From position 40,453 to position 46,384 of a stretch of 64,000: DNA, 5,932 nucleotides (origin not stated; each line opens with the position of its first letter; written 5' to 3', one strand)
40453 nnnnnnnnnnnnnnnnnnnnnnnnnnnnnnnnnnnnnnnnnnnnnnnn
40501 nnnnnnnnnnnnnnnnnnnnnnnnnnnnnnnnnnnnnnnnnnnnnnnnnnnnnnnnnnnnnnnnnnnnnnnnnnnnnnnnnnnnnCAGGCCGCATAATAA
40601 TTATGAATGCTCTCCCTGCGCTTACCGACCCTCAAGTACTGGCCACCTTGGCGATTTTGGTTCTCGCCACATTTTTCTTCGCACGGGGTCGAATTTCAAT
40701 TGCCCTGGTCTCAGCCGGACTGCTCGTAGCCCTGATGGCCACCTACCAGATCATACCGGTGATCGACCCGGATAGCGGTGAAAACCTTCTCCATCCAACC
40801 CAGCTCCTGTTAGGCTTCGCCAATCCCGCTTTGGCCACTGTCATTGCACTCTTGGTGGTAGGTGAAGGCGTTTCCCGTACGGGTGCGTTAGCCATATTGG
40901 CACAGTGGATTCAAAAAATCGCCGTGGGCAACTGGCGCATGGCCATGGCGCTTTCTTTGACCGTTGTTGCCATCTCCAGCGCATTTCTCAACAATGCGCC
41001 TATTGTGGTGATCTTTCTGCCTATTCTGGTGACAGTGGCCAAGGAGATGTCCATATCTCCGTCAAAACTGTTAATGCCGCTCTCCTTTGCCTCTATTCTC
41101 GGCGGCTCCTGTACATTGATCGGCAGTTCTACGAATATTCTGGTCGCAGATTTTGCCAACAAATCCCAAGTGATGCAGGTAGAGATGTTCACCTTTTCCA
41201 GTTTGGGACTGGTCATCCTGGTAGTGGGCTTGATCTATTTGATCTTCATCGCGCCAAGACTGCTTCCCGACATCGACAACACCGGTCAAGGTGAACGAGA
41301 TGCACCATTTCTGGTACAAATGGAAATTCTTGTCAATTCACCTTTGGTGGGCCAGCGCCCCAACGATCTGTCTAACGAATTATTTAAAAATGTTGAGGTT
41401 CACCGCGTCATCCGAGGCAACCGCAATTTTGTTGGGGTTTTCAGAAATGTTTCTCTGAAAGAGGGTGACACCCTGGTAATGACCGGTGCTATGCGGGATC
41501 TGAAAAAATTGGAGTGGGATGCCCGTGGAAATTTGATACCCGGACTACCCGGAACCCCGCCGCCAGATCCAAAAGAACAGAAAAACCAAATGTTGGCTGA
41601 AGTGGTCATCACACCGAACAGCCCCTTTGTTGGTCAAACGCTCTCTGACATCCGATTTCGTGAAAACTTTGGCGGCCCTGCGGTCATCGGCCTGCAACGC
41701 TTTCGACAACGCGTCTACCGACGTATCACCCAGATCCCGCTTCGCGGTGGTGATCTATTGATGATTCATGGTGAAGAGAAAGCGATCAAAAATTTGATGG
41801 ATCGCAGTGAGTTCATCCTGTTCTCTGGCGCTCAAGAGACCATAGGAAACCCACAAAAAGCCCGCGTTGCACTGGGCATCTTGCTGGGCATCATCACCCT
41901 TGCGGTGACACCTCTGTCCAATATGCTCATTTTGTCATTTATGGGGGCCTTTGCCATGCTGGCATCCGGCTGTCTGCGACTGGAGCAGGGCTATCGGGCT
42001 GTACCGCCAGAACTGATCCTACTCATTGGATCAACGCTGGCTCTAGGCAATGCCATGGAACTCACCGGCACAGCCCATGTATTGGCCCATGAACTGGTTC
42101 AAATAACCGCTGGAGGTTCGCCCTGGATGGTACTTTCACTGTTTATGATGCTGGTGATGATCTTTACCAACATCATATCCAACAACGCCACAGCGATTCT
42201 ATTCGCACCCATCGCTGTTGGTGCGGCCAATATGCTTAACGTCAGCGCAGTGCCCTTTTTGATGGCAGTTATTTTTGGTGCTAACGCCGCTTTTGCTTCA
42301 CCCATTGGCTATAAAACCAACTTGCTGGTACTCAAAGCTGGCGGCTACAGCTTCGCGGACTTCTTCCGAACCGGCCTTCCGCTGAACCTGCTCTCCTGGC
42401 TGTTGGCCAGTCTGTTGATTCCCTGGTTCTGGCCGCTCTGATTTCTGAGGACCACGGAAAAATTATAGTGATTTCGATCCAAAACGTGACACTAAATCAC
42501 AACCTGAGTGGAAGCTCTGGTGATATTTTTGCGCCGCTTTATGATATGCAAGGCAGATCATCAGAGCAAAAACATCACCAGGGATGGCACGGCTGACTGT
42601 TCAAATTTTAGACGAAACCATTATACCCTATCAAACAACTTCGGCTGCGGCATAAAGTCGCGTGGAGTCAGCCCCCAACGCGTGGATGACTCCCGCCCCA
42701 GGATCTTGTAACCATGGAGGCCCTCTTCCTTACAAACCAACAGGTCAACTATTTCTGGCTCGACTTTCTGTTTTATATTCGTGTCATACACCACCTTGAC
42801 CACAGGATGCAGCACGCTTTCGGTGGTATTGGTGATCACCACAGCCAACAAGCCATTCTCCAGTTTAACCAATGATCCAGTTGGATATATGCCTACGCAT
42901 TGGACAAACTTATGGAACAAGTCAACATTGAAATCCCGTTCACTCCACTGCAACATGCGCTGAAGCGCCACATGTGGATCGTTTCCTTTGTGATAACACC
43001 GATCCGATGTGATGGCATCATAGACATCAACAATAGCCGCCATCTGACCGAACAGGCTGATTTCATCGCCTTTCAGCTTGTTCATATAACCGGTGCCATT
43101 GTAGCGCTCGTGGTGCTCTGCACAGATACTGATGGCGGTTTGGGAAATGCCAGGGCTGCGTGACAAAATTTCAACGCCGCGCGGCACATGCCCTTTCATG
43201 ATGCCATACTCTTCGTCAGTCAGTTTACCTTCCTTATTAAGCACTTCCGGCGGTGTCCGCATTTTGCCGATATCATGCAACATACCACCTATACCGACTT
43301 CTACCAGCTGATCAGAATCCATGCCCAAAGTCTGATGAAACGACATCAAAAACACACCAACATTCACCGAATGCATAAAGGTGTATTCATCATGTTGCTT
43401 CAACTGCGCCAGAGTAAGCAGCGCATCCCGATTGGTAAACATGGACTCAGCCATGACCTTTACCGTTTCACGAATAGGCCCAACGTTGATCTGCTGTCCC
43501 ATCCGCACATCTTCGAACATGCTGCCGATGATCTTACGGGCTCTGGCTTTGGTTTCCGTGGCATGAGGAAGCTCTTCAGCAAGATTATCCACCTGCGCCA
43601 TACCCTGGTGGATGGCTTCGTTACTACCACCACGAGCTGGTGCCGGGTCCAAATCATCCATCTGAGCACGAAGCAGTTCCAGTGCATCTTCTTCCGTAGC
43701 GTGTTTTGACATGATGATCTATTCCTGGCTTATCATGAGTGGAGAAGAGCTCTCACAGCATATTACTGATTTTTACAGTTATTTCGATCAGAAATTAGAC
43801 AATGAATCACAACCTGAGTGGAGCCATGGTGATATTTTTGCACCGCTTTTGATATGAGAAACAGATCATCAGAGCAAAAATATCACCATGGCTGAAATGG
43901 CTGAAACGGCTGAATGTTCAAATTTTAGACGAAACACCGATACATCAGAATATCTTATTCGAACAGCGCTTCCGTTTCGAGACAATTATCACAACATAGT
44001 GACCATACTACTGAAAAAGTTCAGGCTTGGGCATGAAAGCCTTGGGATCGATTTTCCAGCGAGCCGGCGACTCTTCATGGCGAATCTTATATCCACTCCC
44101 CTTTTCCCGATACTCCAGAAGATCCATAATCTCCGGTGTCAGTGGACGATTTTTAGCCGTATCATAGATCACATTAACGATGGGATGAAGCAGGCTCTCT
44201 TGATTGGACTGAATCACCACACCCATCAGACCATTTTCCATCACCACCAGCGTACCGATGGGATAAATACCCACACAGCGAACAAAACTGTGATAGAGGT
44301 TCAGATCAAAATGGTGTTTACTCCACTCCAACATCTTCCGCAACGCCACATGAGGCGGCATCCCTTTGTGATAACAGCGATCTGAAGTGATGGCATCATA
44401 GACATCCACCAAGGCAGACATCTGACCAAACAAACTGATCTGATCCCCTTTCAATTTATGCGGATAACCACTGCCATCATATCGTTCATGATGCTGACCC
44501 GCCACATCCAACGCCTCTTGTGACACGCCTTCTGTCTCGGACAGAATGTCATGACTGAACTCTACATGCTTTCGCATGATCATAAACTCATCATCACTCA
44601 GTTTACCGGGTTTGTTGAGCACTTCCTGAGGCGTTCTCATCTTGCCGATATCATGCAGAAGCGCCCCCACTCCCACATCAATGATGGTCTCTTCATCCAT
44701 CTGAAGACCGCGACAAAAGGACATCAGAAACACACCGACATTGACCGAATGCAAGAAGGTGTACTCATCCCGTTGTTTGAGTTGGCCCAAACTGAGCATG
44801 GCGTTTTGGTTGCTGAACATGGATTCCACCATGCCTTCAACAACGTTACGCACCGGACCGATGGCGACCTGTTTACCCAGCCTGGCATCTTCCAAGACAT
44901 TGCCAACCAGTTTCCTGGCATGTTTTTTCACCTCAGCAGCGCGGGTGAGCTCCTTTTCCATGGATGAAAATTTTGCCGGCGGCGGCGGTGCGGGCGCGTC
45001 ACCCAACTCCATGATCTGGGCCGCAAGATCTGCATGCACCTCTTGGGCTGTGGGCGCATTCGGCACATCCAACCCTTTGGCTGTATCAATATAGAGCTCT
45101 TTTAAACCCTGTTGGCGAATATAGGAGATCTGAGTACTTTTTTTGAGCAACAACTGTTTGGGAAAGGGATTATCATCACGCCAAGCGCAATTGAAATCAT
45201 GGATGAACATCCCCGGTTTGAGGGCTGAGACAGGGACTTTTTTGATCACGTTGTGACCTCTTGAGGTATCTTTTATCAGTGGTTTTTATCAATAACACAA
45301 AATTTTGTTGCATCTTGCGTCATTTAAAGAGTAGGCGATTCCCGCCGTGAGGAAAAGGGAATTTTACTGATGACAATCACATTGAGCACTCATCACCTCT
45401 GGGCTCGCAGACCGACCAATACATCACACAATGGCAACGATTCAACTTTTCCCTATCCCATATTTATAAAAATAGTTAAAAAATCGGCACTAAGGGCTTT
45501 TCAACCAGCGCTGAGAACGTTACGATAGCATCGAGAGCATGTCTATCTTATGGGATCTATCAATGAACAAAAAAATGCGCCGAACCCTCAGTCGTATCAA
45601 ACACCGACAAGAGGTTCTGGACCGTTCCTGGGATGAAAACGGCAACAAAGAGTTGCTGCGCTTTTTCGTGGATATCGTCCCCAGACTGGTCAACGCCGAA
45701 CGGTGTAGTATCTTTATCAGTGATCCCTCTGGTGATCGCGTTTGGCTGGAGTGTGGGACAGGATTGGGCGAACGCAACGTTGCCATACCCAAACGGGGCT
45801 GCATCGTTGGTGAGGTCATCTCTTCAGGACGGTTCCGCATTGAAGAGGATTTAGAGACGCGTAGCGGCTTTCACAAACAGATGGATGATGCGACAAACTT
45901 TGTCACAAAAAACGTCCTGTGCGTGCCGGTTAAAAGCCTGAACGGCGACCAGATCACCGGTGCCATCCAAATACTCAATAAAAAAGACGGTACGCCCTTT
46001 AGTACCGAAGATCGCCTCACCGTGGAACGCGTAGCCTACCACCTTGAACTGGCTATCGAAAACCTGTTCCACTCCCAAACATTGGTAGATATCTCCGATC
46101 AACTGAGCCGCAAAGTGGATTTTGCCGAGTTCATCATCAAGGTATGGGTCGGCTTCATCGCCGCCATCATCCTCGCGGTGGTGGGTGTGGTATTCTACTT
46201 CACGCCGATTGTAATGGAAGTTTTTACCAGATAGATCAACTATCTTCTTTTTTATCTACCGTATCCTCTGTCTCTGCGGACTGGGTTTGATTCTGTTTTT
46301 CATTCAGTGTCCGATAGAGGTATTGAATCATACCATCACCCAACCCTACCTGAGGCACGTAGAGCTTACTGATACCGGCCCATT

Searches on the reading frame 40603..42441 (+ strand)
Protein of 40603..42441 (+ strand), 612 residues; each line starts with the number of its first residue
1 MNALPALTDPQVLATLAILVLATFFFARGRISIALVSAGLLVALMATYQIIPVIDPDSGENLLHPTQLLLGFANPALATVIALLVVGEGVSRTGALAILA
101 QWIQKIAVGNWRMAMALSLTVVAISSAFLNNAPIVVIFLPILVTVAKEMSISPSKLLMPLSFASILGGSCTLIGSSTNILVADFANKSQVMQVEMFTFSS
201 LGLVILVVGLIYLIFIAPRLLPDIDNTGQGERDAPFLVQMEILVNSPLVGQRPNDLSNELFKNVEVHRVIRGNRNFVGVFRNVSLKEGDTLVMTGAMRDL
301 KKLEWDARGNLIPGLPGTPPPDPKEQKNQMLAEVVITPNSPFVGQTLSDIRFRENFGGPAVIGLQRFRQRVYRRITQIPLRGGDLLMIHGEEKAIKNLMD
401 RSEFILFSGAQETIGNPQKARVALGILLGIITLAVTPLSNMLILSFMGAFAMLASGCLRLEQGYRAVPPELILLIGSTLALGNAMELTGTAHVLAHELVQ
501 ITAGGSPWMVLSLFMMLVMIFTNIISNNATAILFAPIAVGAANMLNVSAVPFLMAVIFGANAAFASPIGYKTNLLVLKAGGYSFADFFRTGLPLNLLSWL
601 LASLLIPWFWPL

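Call 11: search_protein_families(library=ncbifam, proteins=[window:40603-42441:+])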
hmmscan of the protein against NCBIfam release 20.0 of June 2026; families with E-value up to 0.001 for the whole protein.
window:40603-42441:+ (612 aa): 2 families
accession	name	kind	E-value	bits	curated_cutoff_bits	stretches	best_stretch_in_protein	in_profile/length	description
TIGR00785.1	dass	subfamily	7.6e-20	71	198.6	2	422-610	250-444/444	DASS family sodium-coupled anion symporter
NF040989.1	MamN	equivalog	1.5e-09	37.1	500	1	75-187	57-169/437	magnetosome biogenesis transporter MamN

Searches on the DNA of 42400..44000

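Call 42: search_rna_families(source=window, start=42400, end=44000, threshold=evalue, max_evalue=5)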
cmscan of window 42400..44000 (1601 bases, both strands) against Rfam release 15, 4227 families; matches with E-value up to 5: 6.
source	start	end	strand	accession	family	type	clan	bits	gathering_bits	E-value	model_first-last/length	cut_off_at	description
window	43820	43895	-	RF00672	mir-190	Gene; miRNA;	CL00089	27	48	0.019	1-78/78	no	mir-190 microRNA precursor family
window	43820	43893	-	RF04055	mir-1261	Gene; miRNA;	-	22.6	91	0.25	1-82/82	no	mir-1261 microRNA precursor family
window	43813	43907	-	RF00685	mir-36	Gene; miRNA;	CL00088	19.7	48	0.34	1-103/103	no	mir-36 microRNA precursor family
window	43807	43903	+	RF00685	mir-36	Gene; miRNA;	CL00088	19.6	48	0.36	1-103/103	no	mir-36 microRNA precursor family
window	43780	43854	-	RF00280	SNORD51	Gene; snRNA; snoRNA; CD-box;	CL00054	19.1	50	4.3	1-79/79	no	Small nucleolar RNA SNORD51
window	43707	43751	+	RF01149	sR10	Gene; snRNA; snoRNA; CD-box;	-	12.6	45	3.8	1-54/54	no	Small nucleolar RNA sR10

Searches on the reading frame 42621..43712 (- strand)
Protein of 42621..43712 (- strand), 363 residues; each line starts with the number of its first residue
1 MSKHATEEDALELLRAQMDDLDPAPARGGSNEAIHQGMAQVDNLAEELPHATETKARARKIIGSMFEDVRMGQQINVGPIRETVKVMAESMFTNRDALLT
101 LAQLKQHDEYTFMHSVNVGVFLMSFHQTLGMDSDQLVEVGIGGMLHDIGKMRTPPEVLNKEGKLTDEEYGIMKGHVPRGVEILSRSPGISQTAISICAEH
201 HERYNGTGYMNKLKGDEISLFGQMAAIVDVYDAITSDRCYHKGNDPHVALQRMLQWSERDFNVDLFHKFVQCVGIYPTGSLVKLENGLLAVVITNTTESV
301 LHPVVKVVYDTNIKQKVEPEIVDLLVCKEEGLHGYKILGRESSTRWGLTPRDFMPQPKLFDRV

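Call 11: search_protein_families(library=ncbifam, proteins=[window:42621-43712:-])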
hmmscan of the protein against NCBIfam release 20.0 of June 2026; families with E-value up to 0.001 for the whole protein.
window:42621-43712:- (363 aa): 2 families
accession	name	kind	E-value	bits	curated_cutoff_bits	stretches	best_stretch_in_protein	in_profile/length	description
NF053512.1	nitric_RR_NosR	exception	5.5e-21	75.1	400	1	97-274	180-355/422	response regulator c-di-GMP phosphodiesterase, NosR family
TIGR00277.1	HDIG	domain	9.7e-09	35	27.6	1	109-202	3-83/84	HDIG domain-containing metalloprotein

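Call 50: search_protein_families(library=pfam, proteins=[window:42621-43712:-], max_evalue=0.0001)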
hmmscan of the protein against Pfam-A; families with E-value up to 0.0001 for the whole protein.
window:42621-43712:- (363 aa): 2 families
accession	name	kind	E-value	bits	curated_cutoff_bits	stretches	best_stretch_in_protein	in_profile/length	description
PF13487.12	HD_5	-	7.9e-28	97.8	27.2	1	107-256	10-161/170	HD domain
PF01966.28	HD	-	9.3e-16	58.6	22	1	112-233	2-115/116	HD domain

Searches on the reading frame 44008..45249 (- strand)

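Call 11: search_protein_families(library=ncbifam, proteins=[window:44008-45249:-])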
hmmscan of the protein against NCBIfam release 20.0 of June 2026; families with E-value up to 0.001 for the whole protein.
window:44008-45249:- (413 aa): 2 families
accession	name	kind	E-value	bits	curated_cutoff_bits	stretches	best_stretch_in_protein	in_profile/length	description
NF053512.1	nitric_RR_NosR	exception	2.4e-24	86.2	400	1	157-326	185-354/422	response regulator c-di-GMP phosphodiesterase, NosR family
TIGR00277.1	HDIG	domain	3.2e-10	39.7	27.6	1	162-255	3-83/84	HDIG domain-containing metalloprotein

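Call 50: search_protein_families(library=pfam, proteins=[window:44008-45249:-], max_evalue=0.0001)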
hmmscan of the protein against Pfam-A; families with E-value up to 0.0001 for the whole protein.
window:44008-45249:- (413 aa): 3 families
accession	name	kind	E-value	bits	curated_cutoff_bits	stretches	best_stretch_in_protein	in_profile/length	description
PF13487.12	HD_5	-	2.9e-31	108.9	27.2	1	169-317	19-169/170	HD domain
PF11871.13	DUF3391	-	7.1e-25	88.6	27.8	1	2-132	1-135/136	Domain of unknown function (DUF3391)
PF01966.28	HD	-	1.1e-15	58.3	22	1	165-286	2-115/116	HD domain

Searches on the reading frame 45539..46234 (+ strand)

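Call 40: search_protein_families(library=pfam, proteins=[window:45539-46234:+], max_evalue=0.00001)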
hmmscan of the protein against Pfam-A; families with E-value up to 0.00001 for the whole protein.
window:45539-46234:+ (231 aa): 3 families
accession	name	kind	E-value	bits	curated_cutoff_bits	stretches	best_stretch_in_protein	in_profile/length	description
PF01590.32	GAF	-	1e-12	49.2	22.4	1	38-173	4-133/133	GAF domain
PF13185.12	GAF_2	-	6.3e-09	36.6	28.6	1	37-174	5-136/136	GAF domain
PF13492.12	GAF_3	-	7.5e-07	30.1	27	1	37-175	3-129/129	GAF domain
